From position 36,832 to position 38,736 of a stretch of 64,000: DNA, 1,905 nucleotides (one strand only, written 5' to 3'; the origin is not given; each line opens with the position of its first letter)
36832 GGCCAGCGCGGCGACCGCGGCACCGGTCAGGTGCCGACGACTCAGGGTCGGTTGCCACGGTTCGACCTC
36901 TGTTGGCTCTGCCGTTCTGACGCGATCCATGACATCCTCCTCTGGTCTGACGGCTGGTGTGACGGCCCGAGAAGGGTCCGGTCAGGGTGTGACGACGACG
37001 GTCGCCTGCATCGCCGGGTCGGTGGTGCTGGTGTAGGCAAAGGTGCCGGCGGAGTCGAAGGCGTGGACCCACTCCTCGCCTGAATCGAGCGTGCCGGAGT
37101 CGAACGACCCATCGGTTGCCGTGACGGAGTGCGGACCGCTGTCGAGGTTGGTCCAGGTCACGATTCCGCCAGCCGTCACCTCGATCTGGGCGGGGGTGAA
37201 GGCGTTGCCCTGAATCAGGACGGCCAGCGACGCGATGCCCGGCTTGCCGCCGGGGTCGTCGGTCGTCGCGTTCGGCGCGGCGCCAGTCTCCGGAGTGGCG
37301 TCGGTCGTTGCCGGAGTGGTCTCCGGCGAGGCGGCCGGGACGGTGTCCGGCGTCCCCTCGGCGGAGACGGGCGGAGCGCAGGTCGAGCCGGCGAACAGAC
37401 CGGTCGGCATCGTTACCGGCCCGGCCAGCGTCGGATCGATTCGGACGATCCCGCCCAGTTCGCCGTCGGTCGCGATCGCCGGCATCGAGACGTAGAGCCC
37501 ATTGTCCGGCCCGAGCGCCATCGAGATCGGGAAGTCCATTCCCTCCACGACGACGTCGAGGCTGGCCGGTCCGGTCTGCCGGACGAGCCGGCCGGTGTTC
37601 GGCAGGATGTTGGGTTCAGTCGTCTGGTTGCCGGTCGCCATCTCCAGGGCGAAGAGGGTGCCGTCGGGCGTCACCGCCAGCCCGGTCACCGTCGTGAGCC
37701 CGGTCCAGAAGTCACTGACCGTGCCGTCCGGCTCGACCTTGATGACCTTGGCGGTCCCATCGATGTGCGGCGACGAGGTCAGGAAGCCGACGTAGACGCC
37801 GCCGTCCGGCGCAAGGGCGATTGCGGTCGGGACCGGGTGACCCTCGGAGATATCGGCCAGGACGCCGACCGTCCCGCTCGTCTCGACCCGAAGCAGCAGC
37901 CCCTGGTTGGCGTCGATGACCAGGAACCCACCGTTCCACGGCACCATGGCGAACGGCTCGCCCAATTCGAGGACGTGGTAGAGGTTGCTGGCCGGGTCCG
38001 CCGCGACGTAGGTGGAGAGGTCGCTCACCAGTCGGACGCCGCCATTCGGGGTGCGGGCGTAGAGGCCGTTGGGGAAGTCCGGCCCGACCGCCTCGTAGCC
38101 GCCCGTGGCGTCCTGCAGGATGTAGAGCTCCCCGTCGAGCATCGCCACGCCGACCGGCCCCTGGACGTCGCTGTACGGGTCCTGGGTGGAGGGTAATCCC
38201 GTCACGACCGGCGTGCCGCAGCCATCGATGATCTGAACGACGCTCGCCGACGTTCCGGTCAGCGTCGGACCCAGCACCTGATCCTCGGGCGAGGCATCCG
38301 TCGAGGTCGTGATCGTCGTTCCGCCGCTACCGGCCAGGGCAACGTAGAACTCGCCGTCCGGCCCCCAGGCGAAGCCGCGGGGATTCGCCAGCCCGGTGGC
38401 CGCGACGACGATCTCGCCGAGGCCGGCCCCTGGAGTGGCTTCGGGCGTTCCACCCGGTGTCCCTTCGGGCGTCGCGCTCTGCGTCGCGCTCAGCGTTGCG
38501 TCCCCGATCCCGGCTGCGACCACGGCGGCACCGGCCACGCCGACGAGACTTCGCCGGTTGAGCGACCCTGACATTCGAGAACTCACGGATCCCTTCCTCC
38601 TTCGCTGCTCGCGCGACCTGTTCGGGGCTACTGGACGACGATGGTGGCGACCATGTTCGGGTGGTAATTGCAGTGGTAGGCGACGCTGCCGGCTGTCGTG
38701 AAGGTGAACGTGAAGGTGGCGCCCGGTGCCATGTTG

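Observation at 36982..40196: Tandem ScyD/ScyE-like propeller-cupredoxin paralogs; one has lost two of four type-1 copper ligands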

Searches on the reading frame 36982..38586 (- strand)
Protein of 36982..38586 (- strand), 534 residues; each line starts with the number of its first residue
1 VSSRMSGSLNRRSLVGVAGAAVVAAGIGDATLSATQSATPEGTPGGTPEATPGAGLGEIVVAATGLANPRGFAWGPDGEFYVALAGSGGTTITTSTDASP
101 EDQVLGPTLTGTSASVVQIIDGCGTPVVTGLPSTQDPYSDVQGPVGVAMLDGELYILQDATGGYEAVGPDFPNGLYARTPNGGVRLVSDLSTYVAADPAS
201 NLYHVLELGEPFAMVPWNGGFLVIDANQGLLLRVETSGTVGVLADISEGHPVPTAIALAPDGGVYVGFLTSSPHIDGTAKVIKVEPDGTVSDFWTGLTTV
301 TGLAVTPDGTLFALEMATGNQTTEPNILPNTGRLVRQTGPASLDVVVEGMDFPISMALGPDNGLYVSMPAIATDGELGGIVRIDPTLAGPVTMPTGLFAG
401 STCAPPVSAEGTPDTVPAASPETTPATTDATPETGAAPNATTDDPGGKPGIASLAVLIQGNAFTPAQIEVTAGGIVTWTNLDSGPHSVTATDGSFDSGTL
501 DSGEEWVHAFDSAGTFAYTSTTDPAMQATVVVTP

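Call 3: search_protein_families(library=pfam, proteins=[window:36982-38586:-], max_evalue=0.01)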
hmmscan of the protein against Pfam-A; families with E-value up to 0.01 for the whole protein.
window:36982-38586:- (534 aa): 4 families
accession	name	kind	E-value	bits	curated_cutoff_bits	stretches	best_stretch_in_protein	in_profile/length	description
PF01436.27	NHL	-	1.8e-06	28.1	20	0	66-83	1-18/28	NHL repeat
PF08450.18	SGL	-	3.4e-05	24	26.3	1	196-312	27-148/246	SMP-30/Gluconolactonase/LRE-like region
PF13473.12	Cupredoxin_1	-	0.00017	22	27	1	454-532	23-104/104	Cupredoxin-like domain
PF00127.26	Copper-bind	-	0.0023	18.8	21.2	1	462-531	13-97/99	Copper binding proteins, plastocyanin/azurin family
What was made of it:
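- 36982..38586 (-): Gene B (534 aa): twin-arginine-type N-terminus, ScyD/ScyE-family propeller, disordered linker and a cupredoxin fold lacking two of the four copper ligands. PF00127 at 18.8 bits and PF13473 at 22 bits, both below their cut-offs (call 3).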

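Call 4: search_protein_families(library=ncbifam, proteins=[window:36982-38586:-], max_evalue=0.01)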
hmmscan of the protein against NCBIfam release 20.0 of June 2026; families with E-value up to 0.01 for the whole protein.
window:36982-38586:- (534 aa): 5 families
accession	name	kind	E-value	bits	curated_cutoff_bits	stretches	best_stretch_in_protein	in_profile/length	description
NF033206.1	ScyE_fam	subfamily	5.2e-52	177.4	80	1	61-384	2-333/333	ScyD/ScyE family protein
TIGR02657.1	amicyanin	equivalog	3.2e-06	27.5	110.2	1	463-532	8-82/83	amicyanin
TIGR03102.1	halo_cynanin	subfamily_domain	3.3e-05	23.9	93.8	1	461-529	37-111/115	halocyanin domain-containing protein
TIGR03606.1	non_repeat_PQQ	subfamily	0.0034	16.3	434.55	0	342-386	21-59/454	glucose/sorbosone family PQQ-dependent dehydrogenase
TIGR02656.1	cyanin_plasto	equivalog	0.0052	17.2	87.85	0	462-493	13-44/99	plastocyanin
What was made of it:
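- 36982..38586 (-): NF033206 at 177.4 bits (call 4).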

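Call 6: find_homologous_proteins(query=window:36982-38586:-)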
Query window:36982-38586:- (534 aa): 616 proteins with E <= 0.001 among 8000 candidates; the best 120 are listed.
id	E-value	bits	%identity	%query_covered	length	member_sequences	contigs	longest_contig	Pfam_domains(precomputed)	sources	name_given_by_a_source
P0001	0.0e+0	1105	96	100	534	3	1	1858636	PF01436.28,PF08450.19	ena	-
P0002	0.0e+0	1018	88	100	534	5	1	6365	PF13473.13,PF01436.28,PF08450.19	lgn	-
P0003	8.5e-293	990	87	100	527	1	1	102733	PF01436.28,PF08450.19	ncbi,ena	-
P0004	5.0e-281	952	84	100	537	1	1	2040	PF01436.28,PF08450.19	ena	-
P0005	7.4e-281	951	83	100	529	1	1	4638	-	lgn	-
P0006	2.8e-262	890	79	100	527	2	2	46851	-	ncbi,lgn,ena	-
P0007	2.7e-261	887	78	100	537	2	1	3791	PF13473.13,PF08450.19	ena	-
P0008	1.5e-258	877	75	100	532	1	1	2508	PF13473.13,PF01436.28,PF08450.19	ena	-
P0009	8.7e-254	862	76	100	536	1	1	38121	PF08450.19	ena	-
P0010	4.5e-216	737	67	100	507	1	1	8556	PF00127.27,PF13473.13,PF08450.19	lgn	-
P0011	2.2e-211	722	67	98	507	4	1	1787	PF00127.27,PF13473.13,PF08450.19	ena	-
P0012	1.9e-205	702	69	91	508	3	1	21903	PF00127.27,PF13473.13,PF08450.19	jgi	jgi:plastocyanin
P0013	3.4e-202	691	68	92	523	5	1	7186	PF00127.27,PF13473.13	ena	-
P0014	5.7e-195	668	62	100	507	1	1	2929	PF00127.27,PF13473.13,PF01436.28,PF08450.19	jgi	jgi:plastocyanin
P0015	1.2e-193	663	65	91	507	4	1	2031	PF00127.27,PF13473.13,PF08450.19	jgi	jgi:plastocyanin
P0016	2.0e-191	656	64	89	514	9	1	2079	PF00127.27,PF13473.13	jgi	-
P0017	6.4e-191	654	60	98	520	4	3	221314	PF00127.27,PF13473.13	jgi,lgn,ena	-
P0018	1.9e-183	630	59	98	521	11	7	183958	PF00127.27,PF13473.13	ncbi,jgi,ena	jgi:plastocyanin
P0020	2.7e-180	619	46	89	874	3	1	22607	PF00127.27,PF13473.13,PF22807.3,PF24684.2,PF01436.28,PF08450.19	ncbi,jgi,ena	-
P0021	5.2e-179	615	42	93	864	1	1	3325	PF00127.27,PF13473.13,PF22807.3,PF24684.2,PF01436.28,PF08450.19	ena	-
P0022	2.6e-176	606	43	89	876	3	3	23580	PF00127.27,PF13473.13,PF22807.3,PF24684.2,PF01436.28,PF08450.19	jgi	jgi:plastocyanin/sugar lactone lactonase YvrE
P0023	6.8e-175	601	42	94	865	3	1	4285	PF00127.27,PF13473.13,PF22807.3,PF24684.2,PF01436.28,PF08450.19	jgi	jgi:plastocyanin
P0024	9.1e-175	601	43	89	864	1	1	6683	PF00127.27,PF13473.13,PF24684.2,PF01436.28,PF08450.19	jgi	jgi:plastocyanin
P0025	1.0e-172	594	44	93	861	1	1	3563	PF00127.27,PF13473.13,PF24684.2,PF01436.28,PF08450.19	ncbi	-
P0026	1.3e-172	594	42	89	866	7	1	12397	PF00127.27,PF13473.13,PF24684.2,PF01436.28,PF08450.19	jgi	jgi:plastocyanin/sugar lactone lactonase YvrE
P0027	1.5e-172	594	42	92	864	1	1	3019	PF00127.27,PF13473.13,PF22807.3,PF24684.2,PF08450.19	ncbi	-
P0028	5.8e-170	585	46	94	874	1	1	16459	PF00127.27,PF13473.13,PF08450.19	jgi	jgi:plastocyanin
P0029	2.4e-169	583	40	98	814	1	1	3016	PF00127.27,PF13473.13,PF24684.2,PF08450.19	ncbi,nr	ncbi:MAG TPA: ScyD/ScyE family protein, partial [Thermomicrobiales bacterium]|nr:ScyD/ScyE family pr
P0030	2.2e-168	580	43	89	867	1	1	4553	PF00127.27,PF13473.13,PF22807.3,PF01436.28,PF08450.19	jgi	jgi:plastocyanin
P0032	2.3e-152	527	42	95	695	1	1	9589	PF00127.27,PF13473.13,PF24684.2,PF01436.28,PF08450.19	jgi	jgi:plastocyanin/sugar lactone lactonase YvrE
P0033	3.4e-152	526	43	90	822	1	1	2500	PF00127.27,PF13473.13,PF24684.2,PF08450.19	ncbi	ncbi:MAG: ScyD/ScyE family protein, partial [Chloroflexota bacterium]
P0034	4.5e-144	500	54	89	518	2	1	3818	PF00127.27,PF13473.13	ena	-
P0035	2.1e-140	488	49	100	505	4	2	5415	PF00127.27,PF13473.13,PF24684.2,PF08450.19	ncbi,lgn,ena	-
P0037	1.2e-135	472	52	89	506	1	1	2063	PF00127.27,PF13473.13,PF24684.2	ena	-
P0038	5.9e-134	466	50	91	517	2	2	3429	PF00127.27,PF13473.13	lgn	-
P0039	1.7e-132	462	50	91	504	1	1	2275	PF00127.27,PF13473.13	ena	-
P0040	7.0e-128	446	49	91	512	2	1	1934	PF00127.27,PF13473.13,PF24684.2,PF01436.28,PF08450.19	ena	-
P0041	7.1e-128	446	49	91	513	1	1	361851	PF00127.27,PF13473.13,PF24684.2,PF01436.28,PF08450.19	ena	-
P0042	2.7e-127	444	49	91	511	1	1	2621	PF00127.27,PF13473.13,PF24684.2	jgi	jgi:plastocyanin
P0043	7.0e-127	443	46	98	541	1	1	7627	PF00127.27,PF13473.13,PF24684.2,PF08450.19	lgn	-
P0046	2.4e-123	431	47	94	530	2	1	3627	PF00127.27,PF13473.13,PF24684.2,PF08450.19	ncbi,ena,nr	ncbi:MAG TPA: ScyD/ScyE family protein [Thermomicrobiales bacterium]|nr:ScyD/ScyE family protein [Th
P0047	2.4e-123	431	46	98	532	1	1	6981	PF00127.27,PF13473.13,PF24684.2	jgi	jgi:plastocyanin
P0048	9.6e-123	429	47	98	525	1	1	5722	PF00127.27,PF13473.13,PF24684.2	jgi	jgi:plastocyanin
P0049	1.2e-122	429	46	99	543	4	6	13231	PF00127.27,PF13473.13,PF24684.2,PF08450.19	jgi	jgi:plastocyanin/sugar lactone lactonase YvrE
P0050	2.6e-122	428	48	93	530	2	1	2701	PF00127.27,PF13473.13,PF24684.2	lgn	-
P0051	3.8e-122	427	45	98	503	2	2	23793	PF00127.27,PF13473.13,PF24684.2,PF08450.19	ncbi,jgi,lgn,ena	-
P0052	5.3e-122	427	49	89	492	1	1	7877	PF00127.27,PF13473.13,PF24684.2,PF01436.28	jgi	jgi:plastocyanin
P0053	6.7e-122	427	48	95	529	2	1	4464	PF00127.27,PF13473.13,PF24684.2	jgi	jgi:plastocyanin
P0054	1.6e-120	422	46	98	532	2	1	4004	PF00127.27,PF13473.13,PF24684.2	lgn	-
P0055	2.1e-120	422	45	98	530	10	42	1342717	PF00127.27,PF13473.13,PF24684.2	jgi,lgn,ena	-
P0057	6.6e-120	420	46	98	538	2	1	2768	PF00127.27,PF13473.13,PF24684.2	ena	-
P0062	1.0e-118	416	47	92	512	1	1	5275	PF00127.27,PF13473.13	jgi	jgi:plastocyanin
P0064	2.8e-117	411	47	89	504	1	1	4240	PF00127.27,PF13473.13,PF08450.19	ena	-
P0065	4.0e-117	411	59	67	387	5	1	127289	-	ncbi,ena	-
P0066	4.8e-117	410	44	98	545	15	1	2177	PF00127.27,PF13473.13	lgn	-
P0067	5.2e-117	410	44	98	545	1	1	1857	PF00127.27,PF13473.13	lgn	-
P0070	8.0e-117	410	46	93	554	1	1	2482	PF00127.27,PF13473.13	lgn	-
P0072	1.6e-116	409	44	98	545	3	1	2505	PF00127.27,PF13473.13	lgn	-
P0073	3.6e-116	408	45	98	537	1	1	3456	PF00127.27,PF13473.13,PF24684.2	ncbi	-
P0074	9.1e-116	406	44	99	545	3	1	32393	PF00127.27,PF13473.13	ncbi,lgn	-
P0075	2.0e-115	405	47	89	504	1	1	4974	PF00127.27,PF13473.13,PF08450.19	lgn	-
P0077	6.8e-115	403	44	98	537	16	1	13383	PF00127.27,PF13473.13,PF24684.2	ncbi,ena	-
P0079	1.1e-114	403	45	92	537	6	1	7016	PF00127.27,PF13473.13,PF24684.2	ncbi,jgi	jgi:plastocyanin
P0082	2.5e-114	402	44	96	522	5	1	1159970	PF00127.27,PF13473.13,PF24684.2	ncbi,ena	-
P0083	3.6e-114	401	43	98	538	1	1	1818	PF00127.27,PF13473.13,PF24684.2,PF01436.28,PF08450.19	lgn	-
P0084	3.7e-114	401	45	93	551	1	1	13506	PF00127.27,PF13473.13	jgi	jgi:plastocyanin/sugar lactone lactonase YvrE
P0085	5.5e-114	400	45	95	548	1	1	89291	PF00127.27,PF13473.13,PF24684.2,PF08450.19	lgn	-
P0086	6.8e-114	400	44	94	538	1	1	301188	PF00127.27,PF13473.13,PF08450.19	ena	-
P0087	9.7e-114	400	46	95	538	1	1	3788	PF00127.27,PF24684.2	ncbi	-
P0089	3.1e-113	398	45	89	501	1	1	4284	PF00127.27,PF13473.13,PF24684.2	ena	-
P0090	5.5e-113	397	44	92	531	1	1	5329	PF00127.27,PF13473.13,PF24684.2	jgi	jgi:plastocyanin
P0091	6.2e-113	397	45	96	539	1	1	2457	PF00127.27,PF13473.13,PF24684.2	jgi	jgi:plastocyanin/sugar lactone lactonase YvrE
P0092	6.6e-113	397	43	98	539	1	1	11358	PF00127.27,PF13473.13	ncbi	-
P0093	8.7e-113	396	45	98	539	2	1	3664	PF00127.27,PF13473.13,PF24684.2,PF08450.19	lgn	-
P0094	8.7e-113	396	45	96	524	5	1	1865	PF00127.27,PF13473.13,PF24684.2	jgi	jgi:plastocyanin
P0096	3.8e-112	394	43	98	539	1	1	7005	PF00127.27,PF13473.13,PF08450.19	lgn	-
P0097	1.3e-111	393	44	89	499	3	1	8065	PF00127.27,PF13473.13,PF24684.2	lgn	-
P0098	1.5e-111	392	43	98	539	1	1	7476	PF00127.27,PF13473.13,PF01436.28,PF08450.19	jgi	jgi:plastocyanin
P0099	9.1e-111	390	46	89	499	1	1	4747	PF00127.27,PF13473.13,PF24684.2,PF08450.19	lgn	-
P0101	1.5e-110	389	43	98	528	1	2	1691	PF00127.27,PF13473.13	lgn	-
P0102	4.6e-110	387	45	89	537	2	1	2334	PF00127.27,PF13473.13,PF24684.2,PF01436.28,PF08450.19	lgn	-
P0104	1.6e-109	386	47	89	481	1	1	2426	PF00127.27,PF13473.13,PF24684.2,PF08450.19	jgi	jgi:plastocyanin/sugar lactone lactonase YvrE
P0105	1.8e-109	385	43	98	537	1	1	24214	PF00127.27,PF13473.13,PF08450.19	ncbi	-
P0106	4.8e-108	381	42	98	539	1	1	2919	PF00127.27,PF13473.13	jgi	jgi:plastocyanin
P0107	9.4e-108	380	44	92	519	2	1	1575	PF13473.13,PF24684.2,PF08450.19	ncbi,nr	ncbi:MAG: ScyD/ScyE family protein, partial [Thermomicrobiales bacterium]|nr:ScyD/ScyE family protei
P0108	4.6e-107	378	46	93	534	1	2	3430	PF00127.27,PF13473.13,PF24684.2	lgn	-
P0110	1.4e-106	376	44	89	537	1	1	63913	PF00127.27,PF13473.13,PF24684.2,PF08450.19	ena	-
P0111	2.1e-105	372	44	89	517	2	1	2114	PF00127.27,PF13473.13,PF24684.2,PF08450.19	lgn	-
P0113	6.5e-105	370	42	99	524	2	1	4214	PF00127.27,PF13473.13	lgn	-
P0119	3.0e-102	362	46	91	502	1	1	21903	PF00127.27,PF13473.13,PF24684.2,PF08450.19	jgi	jgi:plastocyanin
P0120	3.3e-102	362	43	91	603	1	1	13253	PF00127.27,PF13473.13,PF24684.2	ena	-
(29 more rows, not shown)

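Call 8: find_encoding_contigs(protein=P0001, flank=8000, max_places=3)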
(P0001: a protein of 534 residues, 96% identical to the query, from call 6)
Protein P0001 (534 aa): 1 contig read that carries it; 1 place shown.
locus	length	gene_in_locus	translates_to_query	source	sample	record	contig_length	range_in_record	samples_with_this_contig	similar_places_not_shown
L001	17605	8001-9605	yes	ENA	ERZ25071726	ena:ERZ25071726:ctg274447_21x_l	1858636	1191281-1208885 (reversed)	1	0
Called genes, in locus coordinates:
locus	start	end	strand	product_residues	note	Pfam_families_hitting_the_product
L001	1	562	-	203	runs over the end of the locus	PF00174:Oxidored_molyb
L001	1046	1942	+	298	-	PF00296:Bac_luciferase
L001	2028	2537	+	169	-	PF00578:AhpC-TSA, PF08534:Redoxin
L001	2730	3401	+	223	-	PF00440:TetR_N, PF16925:TetR_C_13, PF21993:TetR_C_13_2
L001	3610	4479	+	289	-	PF00296:Bac_luciferase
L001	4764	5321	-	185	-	PF07883:Cupin_2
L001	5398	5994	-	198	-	PF05368:NmrA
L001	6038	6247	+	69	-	-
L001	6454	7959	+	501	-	PF24684:Vgb_lyase, PF13473:Cupredoxin_1, PF00127:Copper-bind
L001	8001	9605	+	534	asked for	PF08450:SGL (faint), PF01436:NHL (faint)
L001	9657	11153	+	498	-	PF07732:Cu-oxidase_3, PF00394:Cu-oxidase, PF07731:Cu-oxidase_2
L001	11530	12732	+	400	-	PF00144:Beta-lactamase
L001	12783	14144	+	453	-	PF00144:Beta-lactamase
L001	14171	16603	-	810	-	PF13191:AAA_16 (weak), PF13401:AAA_22 (weak), PF05729:NACHT (weak), PF07719:TPR_2 (faint), PF13424:TPR_12, PF00196:GerE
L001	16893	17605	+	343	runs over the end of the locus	PF00296:Bac_luciferase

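Call 9: find_encoding_contigs(protein=P0003, flank=8000, max_places=3)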
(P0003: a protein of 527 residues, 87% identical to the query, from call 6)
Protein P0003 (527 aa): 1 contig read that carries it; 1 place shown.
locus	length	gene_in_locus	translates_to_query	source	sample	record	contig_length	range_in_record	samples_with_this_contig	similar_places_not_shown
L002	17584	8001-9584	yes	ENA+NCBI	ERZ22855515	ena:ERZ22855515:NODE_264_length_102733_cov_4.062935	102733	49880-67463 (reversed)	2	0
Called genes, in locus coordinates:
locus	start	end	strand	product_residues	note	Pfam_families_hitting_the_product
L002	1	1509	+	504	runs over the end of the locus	PF04174:CP_ATPgrasp_1, PF14403:CP_ATPgrasp_2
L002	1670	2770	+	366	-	PF04168:Alpha-E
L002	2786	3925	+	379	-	PF08379:Bact_transglu_N, PF01841:Transglut_core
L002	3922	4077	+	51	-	-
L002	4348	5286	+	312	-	PF01841:Transglut_core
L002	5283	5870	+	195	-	-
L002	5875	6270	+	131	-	PF01841:Transglut_core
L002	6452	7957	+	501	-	PF08450:SGL (faint), PF24684:Vgb_lyase (weak), PF13473:Cupredoxin_1, PF00127:Copper-bind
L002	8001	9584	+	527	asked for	PF01436:NHL (faint), PF08450:SGL (faint)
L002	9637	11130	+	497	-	PF07732:Cu-oxidase_3, PF00394:Cu-oxidase, PF07731:Cu-oxidase_2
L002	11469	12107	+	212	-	PF00547:Urease_gamma, PF00699:Urease_beta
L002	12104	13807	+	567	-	PF00449:Urease_alpha, PF01979:Amidohydro_1, PF07969:Amidohydro_3 (weak)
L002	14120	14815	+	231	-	PF01730:UreF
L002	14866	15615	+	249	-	PF02492:cobW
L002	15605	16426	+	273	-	PF01774:UreD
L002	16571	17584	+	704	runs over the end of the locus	PF01943:Polysacc_synt, PF13440:Polysacc_synt_3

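Call 10: find_encoding_contigs(protein=P0006, flank=8000, max_places=3)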
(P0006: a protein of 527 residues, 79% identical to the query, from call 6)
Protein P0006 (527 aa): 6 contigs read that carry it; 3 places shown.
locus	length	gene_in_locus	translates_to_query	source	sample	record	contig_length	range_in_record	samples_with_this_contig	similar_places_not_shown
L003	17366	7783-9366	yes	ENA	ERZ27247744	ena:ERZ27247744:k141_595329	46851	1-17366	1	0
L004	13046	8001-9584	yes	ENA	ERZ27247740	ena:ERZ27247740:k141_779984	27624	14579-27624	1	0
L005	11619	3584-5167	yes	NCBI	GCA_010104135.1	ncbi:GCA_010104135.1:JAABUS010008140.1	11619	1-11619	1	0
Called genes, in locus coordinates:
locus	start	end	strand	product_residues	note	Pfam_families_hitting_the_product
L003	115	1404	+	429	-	PF13229:Beta_helix (faint)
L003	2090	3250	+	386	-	PF01494:FAD_binding_3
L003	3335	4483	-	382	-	PF01408:GFO_IDH_MocA, PF22725:GFO_IDH_MocA_C3, PF02894:GFO_IDH_MocA_C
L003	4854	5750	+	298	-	-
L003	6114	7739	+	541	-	PF08450:SGL (faint), PF24684:Vgb_lyase, PF13473:Cupredoxin_1 (weak), PF00127:Copper-bind (weak)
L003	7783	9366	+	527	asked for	-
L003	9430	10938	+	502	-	PF07732:Cu-oxidase_3, PF00394:Cu-oxidase, PF07731:Cu-oxidase_2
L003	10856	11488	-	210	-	-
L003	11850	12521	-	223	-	-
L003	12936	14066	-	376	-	PF00672:HAMP, PF00512:HisKA, PF02518:HATPase_c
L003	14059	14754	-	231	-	PF00072:Response_reg, PF00486:Trans_reg_C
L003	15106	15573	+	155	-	PF02557:VanY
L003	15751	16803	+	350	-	PF02388:FemAB, PF13480:Acetyltransf_6, PF02388:FemAB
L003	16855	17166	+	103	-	-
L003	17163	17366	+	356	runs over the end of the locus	PF01820:Dala_Dala_lig_N, PF02655:ATP-grasp_3 (weak), PF02222:ATP-grasp, PF07478:Dala_Dala_lig_C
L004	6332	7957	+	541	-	PF08450:SGL (faint), PF24684:Vgb_lyase, PF13473:Cupredoxin_1 (weak), PF00127:Copper-bind (weak)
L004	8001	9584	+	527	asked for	-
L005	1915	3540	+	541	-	PF08450:SGL (faint), PF24684:Vgb_lyase, PF13473:Cupredoxin_1 (weak), PF00127:Copper-bind (weak)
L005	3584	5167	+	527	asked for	-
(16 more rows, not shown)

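Call 12: find_encoding_contigs(protein=P0012, flank=7000, max_places=2)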
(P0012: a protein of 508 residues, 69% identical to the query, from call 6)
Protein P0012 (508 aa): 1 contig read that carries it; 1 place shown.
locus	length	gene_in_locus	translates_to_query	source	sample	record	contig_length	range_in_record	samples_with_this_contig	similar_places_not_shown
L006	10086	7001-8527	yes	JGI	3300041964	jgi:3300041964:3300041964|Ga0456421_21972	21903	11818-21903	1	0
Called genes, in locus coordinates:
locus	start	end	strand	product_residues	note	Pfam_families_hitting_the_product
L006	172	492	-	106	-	-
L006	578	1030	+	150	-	-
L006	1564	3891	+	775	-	PF13191:AAA_16 (weak), PF13401:AAA_22 (weak), PF13374:TPR_10 (faint), PF25872:HTH_77, PF07719:TPR_2 (faint), PF13424:TPR_12, PF00196:GerE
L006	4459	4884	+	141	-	PF00144:Beta-lactamase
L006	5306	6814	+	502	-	PF08450:SGL (faint), PF24684:Vgb_lyase, PF00127:Copper-bind (weak), PF13473:Cupredoxin_1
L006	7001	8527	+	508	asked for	PF08450:SGL (faint), PF13473:Cupredoxin_1, PF00127:Copper-bind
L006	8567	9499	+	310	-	PF07732:Cu-oxidase_3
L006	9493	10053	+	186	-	PF07731:Cu-oxidase_2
